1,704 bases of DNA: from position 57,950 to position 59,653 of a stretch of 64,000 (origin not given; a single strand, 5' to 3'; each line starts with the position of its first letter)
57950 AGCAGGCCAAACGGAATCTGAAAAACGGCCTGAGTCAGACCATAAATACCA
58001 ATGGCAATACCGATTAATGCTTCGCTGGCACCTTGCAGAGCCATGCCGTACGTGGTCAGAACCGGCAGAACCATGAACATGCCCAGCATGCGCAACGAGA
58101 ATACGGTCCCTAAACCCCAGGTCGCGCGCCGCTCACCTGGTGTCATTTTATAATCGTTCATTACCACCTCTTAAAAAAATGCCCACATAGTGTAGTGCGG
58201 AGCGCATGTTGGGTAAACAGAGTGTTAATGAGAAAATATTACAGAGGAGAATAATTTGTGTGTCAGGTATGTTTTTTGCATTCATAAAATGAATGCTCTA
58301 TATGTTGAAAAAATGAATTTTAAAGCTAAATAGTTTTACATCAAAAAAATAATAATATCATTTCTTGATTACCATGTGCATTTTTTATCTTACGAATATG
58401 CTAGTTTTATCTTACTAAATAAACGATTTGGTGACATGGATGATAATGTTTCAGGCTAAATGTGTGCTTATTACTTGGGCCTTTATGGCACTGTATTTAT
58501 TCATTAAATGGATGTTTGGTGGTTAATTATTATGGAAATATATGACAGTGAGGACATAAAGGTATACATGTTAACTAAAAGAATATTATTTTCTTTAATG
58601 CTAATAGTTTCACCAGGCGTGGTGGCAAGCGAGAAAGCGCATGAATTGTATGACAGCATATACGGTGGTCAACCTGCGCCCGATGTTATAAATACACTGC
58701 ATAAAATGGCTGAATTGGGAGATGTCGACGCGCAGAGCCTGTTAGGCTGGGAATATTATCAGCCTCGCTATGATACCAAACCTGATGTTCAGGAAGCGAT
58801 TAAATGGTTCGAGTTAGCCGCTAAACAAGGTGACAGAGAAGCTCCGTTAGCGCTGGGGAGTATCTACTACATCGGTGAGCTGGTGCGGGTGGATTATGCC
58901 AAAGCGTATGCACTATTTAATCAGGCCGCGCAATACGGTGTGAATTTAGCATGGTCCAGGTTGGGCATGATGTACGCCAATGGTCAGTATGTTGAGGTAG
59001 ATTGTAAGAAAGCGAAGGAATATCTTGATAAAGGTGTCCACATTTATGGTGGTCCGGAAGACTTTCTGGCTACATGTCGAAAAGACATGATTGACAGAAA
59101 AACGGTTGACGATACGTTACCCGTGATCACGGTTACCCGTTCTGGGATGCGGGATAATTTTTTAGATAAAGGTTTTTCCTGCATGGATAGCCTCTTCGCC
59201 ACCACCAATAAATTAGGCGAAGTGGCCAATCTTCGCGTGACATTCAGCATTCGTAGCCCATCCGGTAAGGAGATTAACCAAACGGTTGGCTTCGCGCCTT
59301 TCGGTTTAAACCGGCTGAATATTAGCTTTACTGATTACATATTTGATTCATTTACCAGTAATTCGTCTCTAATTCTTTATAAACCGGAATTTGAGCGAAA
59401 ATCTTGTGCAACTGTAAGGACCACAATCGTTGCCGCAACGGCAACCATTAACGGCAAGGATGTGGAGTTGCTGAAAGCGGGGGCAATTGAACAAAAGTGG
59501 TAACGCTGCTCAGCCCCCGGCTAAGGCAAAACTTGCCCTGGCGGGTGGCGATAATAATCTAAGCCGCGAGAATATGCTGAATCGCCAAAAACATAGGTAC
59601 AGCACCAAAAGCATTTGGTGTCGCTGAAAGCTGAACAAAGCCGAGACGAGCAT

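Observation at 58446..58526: Possible 26-codon hydrophobic mini-ORF in the AT-rich leader of the Sel1 gene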

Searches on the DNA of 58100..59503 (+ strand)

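Call 3: search_dna_similar(query=window:58170-58600:+, collection=ecoli_genomes, mode=near, max_rows=30, rows=spread)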
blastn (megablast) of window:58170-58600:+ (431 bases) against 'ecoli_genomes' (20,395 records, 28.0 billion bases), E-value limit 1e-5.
Records with a match: 1372; places in all: 1381; records where one place covers at least 80% of the query: 1365.
Genomes with a match: 1372 of 5426; with a place that covers at least 80% of the query: 1365. Places per genome that has any: lowest 1, median 1, highest 2. On chromosomes: 1380 places; on plasmids: 1.
Best place of each record, by identity: >=99% 20; 95-99% 1324; 90-95% 9; 60-80% 19.
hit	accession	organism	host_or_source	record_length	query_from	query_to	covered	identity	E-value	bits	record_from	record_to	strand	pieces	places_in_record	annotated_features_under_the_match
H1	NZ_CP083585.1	Escherichia coli strain ECNB21-M121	meat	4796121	1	431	100%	100.0%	0e+0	797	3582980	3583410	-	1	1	tetratricopeptide repeat protein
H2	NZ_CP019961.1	Escherichia coli strain HKUOPY1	Ailuropoda melanoleuca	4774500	1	431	100%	97.9%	0e+0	747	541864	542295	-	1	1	tetratricopeptide repeat protein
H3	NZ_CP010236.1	Escherichia coli strain S42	not applicable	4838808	1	431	100%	97.9%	0e+0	747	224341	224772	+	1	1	tetratricopeptide repeat protein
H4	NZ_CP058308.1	Escherichia coli strain AMSCJX04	Giant Panda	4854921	1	431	100%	97.9%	0e+0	747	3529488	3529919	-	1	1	tetratricopeptide repeat protein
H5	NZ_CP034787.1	Escherichia coli strain ECCNB20-2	chicken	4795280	1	431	100%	97.9%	0e+0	747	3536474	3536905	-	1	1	tetratricopeptide repeat protein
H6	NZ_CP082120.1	Escherichia coli strain PC-NDM34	Homo sapiens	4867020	1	431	100%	97.9%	0e+0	747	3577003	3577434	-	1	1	tetratricopeptide repeat protein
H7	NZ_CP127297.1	Escherichia coli strain APEC20/16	Gallus gallus domesticus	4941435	1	431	100%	97.9%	0e+0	747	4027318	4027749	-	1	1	tetratricopeptide repeat protein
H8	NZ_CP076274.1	Escherichia coli strain P393-F10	Homo sapiens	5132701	1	431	100%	97.9%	0e+0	747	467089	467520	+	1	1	tetratricopeptide repeat protein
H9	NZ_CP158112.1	Escherichia coli strain EC187792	Homo sapiens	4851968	1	431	100%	97.9%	0e+0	747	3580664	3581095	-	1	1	tetratricopeptide repeat protein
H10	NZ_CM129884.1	Escherichia coli strain MB06173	seawater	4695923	1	431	100%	97.9%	0e+0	747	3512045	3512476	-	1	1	tetratricopeptide repeat protein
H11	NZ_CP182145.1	Escherichia coli strain CUWW10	wastewater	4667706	1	431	100%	97.9%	0e+0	747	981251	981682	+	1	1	tetratricopeptide repeat protein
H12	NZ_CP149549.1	Escherichia coli strain 1802D011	Sus scrofa domesticus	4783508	1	431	100%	97.9%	0e+0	747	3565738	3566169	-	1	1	tetratricopeptide repeat protein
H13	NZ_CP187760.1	Escherichia coli strain CUVET24-CCU22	Dog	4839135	1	431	100%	97.9%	0e+0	747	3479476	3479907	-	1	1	tetratricopeptide repeat protein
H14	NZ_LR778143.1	Escherichia coli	sediment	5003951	1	431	100%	97.9%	0e+0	747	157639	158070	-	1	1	tetratricopeptide repeat protein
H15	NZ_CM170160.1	Escherichia coli strain GCM74-1-1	Homo sapiens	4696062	1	431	100%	97.9%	0e+0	747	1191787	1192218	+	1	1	tetratricopeptide repeat protein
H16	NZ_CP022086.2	Escherichia coli O104:H4 strain FDAARGOS_348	Homo sapiens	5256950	1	431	100%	97.7%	0e+0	741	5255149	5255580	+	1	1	tetratricopeptide repeat protein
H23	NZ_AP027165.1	Escherichia coli strain H19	Homo sapiens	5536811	1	431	100%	97.5%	0e+0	736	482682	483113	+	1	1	tetratricopeptide repeat protein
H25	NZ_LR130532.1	Escherichia coli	Homo sapiens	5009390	1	431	100%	97.2%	0e+0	726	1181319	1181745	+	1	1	tetratricopeptide repeat protein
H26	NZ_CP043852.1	Escherichia coli ATCC 8739 strain ATCC 8739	not applicable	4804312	1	431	100%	95.9%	0e+0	706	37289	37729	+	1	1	tetratricopeptide repeat protein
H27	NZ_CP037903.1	Escherichia coli strain LHM10-1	pig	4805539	1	431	100%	95.6%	0e+0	691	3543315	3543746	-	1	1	tetratricopeptide repeat protein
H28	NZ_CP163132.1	Escherichia coli strain W4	Homo sapiens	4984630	1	431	100%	95.4%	0e+0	686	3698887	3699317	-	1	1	tetratricopeptide repeat protein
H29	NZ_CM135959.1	Escherichia coli strain NY1601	Chicken feces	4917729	1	431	100%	95.2%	0e+0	680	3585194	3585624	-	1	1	tetratricopeptide repeat protein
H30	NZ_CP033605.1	Escherichia coli O157:H7 strain TR01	Cattle carcass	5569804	1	62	14%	100.0%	2e-22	115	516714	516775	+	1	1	none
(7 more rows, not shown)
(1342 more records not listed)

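Call 5: get_annotated_region(hit=H1, flank=4000)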
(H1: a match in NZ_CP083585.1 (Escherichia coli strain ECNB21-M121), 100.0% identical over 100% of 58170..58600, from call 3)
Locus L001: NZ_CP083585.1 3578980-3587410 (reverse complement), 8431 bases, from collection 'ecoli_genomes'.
description: Escherichia coli strain ECNB21-M121 chromosome, complete genome
organism: Escherichia coli strain ECNB21-M121 (NCBI taxid 562)
replicon: chromosome; assembly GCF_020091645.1
host: -; source: meat; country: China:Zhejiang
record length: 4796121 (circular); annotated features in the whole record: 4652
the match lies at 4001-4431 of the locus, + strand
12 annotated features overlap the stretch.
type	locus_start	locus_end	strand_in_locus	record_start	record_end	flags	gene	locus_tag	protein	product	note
CDS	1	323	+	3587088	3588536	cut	thiI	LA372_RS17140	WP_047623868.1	tRNA uracil 4-sulfurtransferase ThiI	-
CDS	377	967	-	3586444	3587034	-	yajL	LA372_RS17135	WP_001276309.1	protein deglycase YajL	-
CDS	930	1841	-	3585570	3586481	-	panE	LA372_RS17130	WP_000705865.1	2-dehydropantoate 2-reductase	-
CDS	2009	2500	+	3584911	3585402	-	yajQ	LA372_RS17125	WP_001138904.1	nucleotide binding protein YajQ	-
CDS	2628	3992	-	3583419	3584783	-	yajR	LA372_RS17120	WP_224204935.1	MFS transporter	-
CDS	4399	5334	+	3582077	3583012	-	-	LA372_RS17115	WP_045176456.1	tetratricopeptide repeat protein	-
CDS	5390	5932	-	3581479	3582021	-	-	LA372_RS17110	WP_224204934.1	GNAT family N-acetyltransferase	-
CDS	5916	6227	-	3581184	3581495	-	-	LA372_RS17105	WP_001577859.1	type II toxin-antitoxin system TacA family antitoxin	-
CDS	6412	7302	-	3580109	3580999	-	cyoE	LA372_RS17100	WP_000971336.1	heme o synthase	-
CDS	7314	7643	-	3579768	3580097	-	cyoD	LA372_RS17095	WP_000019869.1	cytochrome o ubiquinol oxidase subunit IV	-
CDS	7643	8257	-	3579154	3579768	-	cyoC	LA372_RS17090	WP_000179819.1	cytochrome o ubiquinol oxidase subunit III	-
CDS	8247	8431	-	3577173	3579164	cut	cyoB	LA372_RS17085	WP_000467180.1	cytochrome o ubiquinol oxidase subunit I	-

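Call 7: get_annotated_region(hit=H2, flank=300)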
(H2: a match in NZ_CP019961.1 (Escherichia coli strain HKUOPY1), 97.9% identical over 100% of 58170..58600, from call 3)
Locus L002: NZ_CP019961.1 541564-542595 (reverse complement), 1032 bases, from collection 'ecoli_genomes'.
description: Escherichia coli strain HKUOPY1 chromosome, complete genome
organism: Escherichia coli strain HKUOPY1 (NCBI taxid 562)
replicon: chromosome; assembly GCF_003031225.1
host: Ailuropoda melanoleuca; source: feces; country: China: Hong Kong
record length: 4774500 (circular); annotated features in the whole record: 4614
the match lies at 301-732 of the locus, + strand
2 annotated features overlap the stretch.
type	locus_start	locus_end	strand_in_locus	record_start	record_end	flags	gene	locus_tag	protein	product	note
CDS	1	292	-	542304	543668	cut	yajR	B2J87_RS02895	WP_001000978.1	MFS transporter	-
CDS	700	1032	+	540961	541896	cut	-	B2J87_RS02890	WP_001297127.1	tetratricopeptide repeat protein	-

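Call 8: get_annotated_region(hit=H16, flank=300)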
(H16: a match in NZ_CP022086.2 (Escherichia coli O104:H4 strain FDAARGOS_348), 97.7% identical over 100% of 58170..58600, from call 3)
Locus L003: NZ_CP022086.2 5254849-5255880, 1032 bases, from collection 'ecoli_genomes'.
description: Escherichia coli O104:H4 strain FDAARGOS_348 chromosome, complete genome
organism: Escherichia coli O104:H4 strain FDAARGOS_348 (NCBI taxid 1038927)
replicon: chromosome; assembly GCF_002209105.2
host: Homo sapiens; source: stool; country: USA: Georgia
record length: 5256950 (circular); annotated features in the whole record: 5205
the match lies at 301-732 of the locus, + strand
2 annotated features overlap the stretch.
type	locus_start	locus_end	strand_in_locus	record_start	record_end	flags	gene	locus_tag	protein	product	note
CDS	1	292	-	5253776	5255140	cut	yajR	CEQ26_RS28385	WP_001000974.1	MFS transporter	-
CDS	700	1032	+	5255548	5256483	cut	-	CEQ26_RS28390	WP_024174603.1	tetratricopeptide repeat protein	-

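Call 9: get_annotated_region(hit=H23, flank=300)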
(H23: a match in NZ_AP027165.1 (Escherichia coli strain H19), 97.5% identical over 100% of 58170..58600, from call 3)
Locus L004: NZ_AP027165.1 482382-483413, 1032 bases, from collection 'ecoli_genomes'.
description: Escherichia coli strain H19 chromosome, complete genome
organism: Escherichia coli strain H19 (NCBI taxid 562)
replicon: chromosome; assembly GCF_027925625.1
host: Homo sapiens; source: missing; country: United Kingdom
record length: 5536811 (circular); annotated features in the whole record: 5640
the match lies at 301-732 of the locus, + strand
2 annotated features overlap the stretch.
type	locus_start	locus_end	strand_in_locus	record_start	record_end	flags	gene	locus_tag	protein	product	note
CDS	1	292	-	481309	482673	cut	yajR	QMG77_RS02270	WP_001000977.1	MFS transporter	-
CDS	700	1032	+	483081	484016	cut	-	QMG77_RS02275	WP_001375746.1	tetratricopeptide repeat protein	-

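Call 10: get_annotated_region(hit=H25, flank=300)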
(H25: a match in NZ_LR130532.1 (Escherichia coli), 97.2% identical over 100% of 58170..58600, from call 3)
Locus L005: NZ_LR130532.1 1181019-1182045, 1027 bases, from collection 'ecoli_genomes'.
description: Escherichia coli isolate ecoli019 chromosome 0
organism: Escherichia coli (NCBI taxid 562)
replicon: chromosome; assembly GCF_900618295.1
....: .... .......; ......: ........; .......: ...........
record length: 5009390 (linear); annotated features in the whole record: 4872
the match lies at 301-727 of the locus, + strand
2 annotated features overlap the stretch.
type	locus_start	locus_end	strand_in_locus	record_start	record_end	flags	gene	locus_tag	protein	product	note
CDS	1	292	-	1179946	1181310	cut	yajR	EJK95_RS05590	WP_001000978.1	MFS transporter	-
CDS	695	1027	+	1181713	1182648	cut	-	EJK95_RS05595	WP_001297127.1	tetratricopeptide repeat protein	-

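Call 11: get_annotated_region(hit=H26, flank=300)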
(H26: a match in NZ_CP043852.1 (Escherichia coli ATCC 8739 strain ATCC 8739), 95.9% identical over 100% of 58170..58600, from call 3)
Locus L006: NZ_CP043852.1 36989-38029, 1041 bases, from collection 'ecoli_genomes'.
description: Escherichia coli ATCC 8739 chromosome, complete genome
organism: Escherichia coli ATCC 8739 strain ATCC 8739 (NCBI taxid 481805)
replicon: chromosome; assembly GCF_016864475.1
host: not applicable; source: not applicable; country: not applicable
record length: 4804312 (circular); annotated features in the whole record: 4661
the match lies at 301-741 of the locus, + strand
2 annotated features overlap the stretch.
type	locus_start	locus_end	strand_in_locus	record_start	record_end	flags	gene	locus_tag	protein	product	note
CDS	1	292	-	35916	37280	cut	yajR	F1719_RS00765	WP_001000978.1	MFS transporter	-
CDS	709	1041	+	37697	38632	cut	-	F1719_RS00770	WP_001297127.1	tetratricopeptide repeat protein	-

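Call 12: get_annotated_region(hit=H27, flank=300)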
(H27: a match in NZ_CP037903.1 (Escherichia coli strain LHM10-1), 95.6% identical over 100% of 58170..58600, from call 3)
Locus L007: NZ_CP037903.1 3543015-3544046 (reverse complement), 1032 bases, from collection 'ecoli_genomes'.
description: Escherichia coli strain LHM10-1 chromosome, complete genome
organism: Escherichia coli strain LHM10-1 (NCBI taxid 562)
replicon: chromosome; assembly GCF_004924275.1
host: pig; source: feces; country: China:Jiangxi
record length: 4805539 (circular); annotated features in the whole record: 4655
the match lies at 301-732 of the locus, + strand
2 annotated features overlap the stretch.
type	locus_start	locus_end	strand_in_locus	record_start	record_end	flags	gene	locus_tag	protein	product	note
CDS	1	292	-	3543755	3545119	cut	yajR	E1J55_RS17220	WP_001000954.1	MFS transporter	-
CDS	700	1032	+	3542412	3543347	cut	-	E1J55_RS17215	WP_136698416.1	tetratricopeptide repeat protein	-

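Call 13: get_annotated_region(hit=H28, flank=300)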
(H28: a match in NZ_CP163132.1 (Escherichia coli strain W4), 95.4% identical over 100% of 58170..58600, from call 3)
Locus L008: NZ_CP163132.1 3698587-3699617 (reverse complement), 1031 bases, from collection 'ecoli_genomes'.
description: Escherichia coli strain W4 isolate China:Kunming chromosome, complete genome
organism: Escherichia coli strain W4 (NCBI taxid 562)
replicon: chromosome; assembly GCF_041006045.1
host: Homo sapiens; source: secretion; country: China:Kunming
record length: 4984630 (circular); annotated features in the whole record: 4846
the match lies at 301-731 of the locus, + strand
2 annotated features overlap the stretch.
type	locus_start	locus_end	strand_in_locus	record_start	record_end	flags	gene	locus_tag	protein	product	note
CDS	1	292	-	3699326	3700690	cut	yajR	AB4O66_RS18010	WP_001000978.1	MFS transporter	-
CDS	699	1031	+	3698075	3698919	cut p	-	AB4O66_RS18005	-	tetratricopeptide repeat protein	frameshifted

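Call 14: get_annotated_region(hit=H29, flank=300)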
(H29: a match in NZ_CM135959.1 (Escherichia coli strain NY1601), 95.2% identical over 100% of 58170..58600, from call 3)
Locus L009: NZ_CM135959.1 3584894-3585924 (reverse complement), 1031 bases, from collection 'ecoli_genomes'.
description: Escherichia coli strain NY1601 chromosome, whole genome shotgun sequence
organism: Escherichia coli strain NY1601 (NCBI taxid 562)
replicon: chromosome; assembly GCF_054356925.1
host: -; source: Chicken feces; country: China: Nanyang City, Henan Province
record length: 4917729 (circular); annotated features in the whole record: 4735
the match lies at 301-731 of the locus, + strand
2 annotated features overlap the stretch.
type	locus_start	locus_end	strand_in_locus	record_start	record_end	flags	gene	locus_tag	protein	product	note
CDS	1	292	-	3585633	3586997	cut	yajR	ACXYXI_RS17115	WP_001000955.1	MFS transporter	-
CDS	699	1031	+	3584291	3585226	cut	-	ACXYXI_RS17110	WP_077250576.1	tetratricopeptide repeat protein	-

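Call 20: search_dna_similar(query=window:58428-58530:+, collection=ecoli_genomes, mode=distant, max_rows=60, rows=spread, max_evalue=0.001)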
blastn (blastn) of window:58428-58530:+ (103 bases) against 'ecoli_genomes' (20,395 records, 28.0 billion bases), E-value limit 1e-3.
Records with a match: 1369; places in all: 1370; records where one place covers at least 80% of the query: 1349.
Genomes with a match: 1369 of 5426; with a place that covers at least 80% of the query: 1349. Places per genome that has any: lowest 1, median 1, highest 2. On chromosomes: 1369 places; on plasmids: 1.
Best place of each record, by identity: >=99% 104; 95-99% 1246; 80-90% 19.
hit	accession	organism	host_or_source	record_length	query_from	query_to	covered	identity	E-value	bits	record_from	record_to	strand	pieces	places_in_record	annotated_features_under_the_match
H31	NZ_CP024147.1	Escherichia coli strain 14EC033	clinical patient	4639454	1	103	100%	100.0%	1e-44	187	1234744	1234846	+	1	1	none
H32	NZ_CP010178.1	Escherichia coli strain H15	not applicable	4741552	1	103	100%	99.0%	4e-43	182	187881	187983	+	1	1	none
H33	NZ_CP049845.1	Escherichia coli strain UPEC-245U/190328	Homo sapiens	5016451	1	103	100%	99.0%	4e-43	182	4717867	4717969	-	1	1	tetratricopeptide repeat protein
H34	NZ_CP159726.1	Escherichia coli strain Z22-7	hospital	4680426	1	103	100%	99.0%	4e-43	182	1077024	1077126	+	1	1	none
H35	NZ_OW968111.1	Escherichia coli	Homo sapiens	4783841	1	103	100%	99.0%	4e-43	182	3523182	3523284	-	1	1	none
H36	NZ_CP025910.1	Escherichia coli strain 204446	Homo sapiens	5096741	1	103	100%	98.1%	5e-42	178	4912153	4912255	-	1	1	none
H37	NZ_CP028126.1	Escherichia coli O26 str. RM10386 strain RM10386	Bos taurus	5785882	1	103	100%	98.1%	5e-42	178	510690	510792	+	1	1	none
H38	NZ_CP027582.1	Escherichia coli strain 2013C-4538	Homo sapiens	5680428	1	103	100%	98.1%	5e-42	178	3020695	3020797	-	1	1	none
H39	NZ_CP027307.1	Escherichia coli strain 2015C-3108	Homo sapiens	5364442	1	103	100%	98.1%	5e-42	178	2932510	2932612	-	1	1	none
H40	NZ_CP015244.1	Escherichia coli O91 str. RM7190 strain RM7190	pig feces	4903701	1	103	100%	98.1%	5e-42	178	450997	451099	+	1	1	none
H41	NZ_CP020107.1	Escherichia coli strain 13E0767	cattle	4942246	1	103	100%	98.1%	5e-42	178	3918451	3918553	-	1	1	none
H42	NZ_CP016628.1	Escherichia coli strain FORC_041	Bulgogi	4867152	1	103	100%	98.1%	5e-42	178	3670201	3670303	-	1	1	none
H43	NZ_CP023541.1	Escherichia coli O104:H21 str. CFSAN002236 strain ATCC ...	Homo sapiens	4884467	1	103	100%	98.1%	5e-42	178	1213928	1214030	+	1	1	none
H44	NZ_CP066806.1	Escherichia coli strain TCM3e1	Homo sapiens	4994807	1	103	100%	98.1%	5e-42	178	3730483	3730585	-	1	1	none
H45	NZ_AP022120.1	Escherichia coli strain WP5-W18-ESBL-11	-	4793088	1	103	100%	98.1%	5e-42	178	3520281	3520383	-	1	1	none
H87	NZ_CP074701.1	Escherichia coli strain 702/18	Homo sapiens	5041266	1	103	100%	97.1%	2e-40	173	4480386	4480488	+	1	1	none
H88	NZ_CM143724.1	Escherichia coli strain CFIAFB20190167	food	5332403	1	103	100%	97.1%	2e-40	173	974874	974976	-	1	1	none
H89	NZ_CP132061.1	Escherichia coli strain QML220614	yak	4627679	1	92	89%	96.7%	2e-34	153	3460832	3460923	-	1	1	none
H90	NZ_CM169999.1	Escherichia coli strain N96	Tibetan Pig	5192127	20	98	77%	82.5%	4e-12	79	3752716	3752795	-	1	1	none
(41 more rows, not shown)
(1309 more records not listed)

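Call 22: get_annotated_region(hit=H90, flank=2500)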
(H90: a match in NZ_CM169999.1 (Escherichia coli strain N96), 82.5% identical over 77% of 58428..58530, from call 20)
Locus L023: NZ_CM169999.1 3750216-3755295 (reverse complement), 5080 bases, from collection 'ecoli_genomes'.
description: Escherichia coli strain N96 chromosome, whole genome shotgun sequence
organism: Escherichia coli strain N96 (NCBI taxid 562)
replicon: chromosome; assembly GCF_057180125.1
host: Tibetan Pig; source: feces; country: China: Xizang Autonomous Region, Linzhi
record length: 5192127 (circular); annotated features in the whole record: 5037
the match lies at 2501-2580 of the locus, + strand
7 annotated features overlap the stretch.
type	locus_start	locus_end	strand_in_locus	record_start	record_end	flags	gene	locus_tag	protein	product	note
CDS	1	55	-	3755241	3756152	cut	panE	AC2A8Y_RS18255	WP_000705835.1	2-dehydropantoate 2-reductase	-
CDS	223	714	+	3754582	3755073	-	yajQ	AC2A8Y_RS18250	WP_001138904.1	nucleotide binding protein YajQ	-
CDS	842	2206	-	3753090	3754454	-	yajR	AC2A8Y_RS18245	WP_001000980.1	MFS transporter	-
CDS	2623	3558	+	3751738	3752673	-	-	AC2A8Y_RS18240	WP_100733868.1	tetratricopeptide repeat protein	-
CDS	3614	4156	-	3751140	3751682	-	-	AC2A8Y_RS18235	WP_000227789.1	GNAT family N-acetyltransferase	-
CDS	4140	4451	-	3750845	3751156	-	-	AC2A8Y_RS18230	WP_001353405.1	type II toxin-antitoxin system TacA family antitoxin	-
CDS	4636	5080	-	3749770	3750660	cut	cyoE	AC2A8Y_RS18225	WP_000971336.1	heme o synthase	-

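Call 23: get_annotated_region(hit=H89, flank=400)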
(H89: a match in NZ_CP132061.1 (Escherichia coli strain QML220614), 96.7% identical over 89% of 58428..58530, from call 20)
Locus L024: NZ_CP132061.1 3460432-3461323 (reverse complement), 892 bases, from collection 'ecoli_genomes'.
description: Escherichia coli strain QML220614 chromosome, complete genome
organism: Escherichia coli strain QML220614 (NCBI taxid 562)
replicon: chromosome; assembly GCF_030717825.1
host: yak; source: stool; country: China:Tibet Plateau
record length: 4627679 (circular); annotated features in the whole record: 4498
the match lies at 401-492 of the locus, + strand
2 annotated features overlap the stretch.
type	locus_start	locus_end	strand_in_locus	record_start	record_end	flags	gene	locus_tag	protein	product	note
CDS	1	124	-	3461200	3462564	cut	yajR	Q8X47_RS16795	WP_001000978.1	MFS transporter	-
CDS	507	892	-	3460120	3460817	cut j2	-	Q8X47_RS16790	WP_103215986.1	IS1-like element IS1A family transposase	programmed frameshift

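Call 24: get_annotated_region(hit=H87, flank=400)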
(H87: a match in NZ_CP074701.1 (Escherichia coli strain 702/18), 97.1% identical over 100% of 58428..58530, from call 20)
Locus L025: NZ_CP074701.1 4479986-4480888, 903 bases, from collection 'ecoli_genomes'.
description: Escherichia coli strain 702/18 chromosome, complete genome
organism: Escherichia coli strain 702/18 (NCBI taxid 562)
replicon: chromosome; assembly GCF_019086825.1
host: Homo sapiens; source: rectal swab; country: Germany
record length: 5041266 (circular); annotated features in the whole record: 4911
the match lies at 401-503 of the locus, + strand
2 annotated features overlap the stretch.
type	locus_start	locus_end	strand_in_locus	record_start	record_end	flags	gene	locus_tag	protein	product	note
CDS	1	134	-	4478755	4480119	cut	yajR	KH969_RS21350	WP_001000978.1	MFS transporter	-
CDS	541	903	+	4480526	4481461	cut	-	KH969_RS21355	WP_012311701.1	tetratricopeptide repeat protein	-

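Call 25: get_annotated_region(hit=H88, flank=400)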
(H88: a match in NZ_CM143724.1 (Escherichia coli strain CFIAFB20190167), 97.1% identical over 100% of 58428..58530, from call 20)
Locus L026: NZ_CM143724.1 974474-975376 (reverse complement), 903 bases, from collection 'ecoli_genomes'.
description: Escherichia coli strain CFIAFB20190167 chromosome, whole genome shotgun sequence
organism: Escherichia coli strain CFIAFB20190167 (NCBI taxid 562)
replicon: chromosome; assembly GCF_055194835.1
host: -; source: food; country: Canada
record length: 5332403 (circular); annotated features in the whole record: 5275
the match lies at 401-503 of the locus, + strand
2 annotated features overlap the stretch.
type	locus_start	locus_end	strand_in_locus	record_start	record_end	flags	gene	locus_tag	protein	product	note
CDS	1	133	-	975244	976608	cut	yajR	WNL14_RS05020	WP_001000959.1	MFS transporter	-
CDS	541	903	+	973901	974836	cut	-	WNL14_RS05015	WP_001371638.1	tetratricopeptide repeat protein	-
